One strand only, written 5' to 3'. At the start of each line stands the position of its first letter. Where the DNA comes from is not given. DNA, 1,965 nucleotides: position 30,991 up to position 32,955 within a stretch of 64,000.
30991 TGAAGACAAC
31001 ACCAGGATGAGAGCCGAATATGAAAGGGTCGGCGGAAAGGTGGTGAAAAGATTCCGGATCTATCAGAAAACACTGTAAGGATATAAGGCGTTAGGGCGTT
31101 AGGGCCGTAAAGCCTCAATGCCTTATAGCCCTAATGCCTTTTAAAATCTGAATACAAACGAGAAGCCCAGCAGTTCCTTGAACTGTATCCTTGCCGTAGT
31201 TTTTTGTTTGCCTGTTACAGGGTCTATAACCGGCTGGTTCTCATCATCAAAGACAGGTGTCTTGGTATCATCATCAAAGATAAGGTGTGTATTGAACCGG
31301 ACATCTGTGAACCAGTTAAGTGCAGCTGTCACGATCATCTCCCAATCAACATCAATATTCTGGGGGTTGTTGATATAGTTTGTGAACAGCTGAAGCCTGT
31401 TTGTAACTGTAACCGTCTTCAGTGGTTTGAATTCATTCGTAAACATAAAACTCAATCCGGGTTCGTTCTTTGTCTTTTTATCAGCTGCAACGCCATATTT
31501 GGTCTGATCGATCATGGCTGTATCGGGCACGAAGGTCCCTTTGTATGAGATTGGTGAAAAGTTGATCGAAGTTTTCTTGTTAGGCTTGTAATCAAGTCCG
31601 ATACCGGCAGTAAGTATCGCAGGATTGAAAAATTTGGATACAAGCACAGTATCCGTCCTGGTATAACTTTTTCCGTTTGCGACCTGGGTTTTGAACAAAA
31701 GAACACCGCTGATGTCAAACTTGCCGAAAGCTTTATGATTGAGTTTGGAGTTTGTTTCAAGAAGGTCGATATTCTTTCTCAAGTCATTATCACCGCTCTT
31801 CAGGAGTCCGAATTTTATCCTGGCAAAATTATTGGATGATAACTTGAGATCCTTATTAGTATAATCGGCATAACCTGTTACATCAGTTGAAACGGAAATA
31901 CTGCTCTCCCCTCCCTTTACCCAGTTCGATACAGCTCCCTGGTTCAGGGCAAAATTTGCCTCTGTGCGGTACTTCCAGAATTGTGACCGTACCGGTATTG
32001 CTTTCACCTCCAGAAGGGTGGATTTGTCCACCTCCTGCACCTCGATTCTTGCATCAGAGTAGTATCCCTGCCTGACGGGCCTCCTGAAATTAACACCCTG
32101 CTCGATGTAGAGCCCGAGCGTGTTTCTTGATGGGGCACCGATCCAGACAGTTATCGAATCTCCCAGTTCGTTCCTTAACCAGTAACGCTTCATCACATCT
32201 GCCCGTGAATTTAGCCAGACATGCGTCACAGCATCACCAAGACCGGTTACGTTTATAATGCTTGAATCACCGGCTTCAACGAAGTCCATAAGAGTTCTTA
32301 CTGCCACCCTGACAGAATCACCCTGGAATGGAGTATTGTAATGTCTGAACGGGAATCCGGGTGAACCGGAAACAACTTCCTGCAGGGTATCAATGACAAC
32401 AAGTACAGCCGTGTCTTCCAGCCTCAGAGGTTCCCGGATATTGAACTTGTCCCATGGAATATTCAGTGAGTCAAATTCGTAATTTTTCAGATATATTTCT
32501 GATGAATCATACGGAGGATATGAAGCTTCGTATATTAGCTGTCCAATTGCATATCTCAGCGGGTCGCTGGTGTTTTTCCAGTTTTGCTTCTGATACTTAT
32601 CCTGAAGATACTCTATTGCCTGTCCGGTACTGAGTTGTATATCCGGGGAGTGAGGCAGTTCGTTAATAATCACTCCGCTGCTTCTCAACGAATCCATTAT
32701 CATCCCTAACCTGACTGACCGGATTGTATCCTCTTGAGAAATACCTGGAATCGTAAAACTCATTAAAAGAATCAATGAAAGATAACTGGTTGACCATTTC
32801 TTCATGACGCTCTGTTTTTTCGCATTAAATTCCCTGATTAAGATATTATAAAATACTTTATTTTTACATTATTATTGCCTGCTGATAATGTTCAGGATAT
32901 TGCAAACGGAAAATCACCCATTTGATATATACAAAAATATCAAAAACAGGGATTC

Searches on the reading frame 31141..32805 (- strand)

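Call 48: search_protein_families(library=pfam, proteins=[window:31141-32805:-], max_evalue=0.00001)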
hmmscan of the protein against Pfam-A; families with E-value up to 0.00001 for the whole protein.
window:31141-32805:- (554 aa): 1 family
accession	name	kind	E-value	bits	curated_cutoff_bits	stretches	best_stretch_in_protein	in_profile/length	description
PF11276.14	DUF3078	-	1.8e-18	67.2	25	1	287-378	1-91/92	Protein of unknown function (DUF3078)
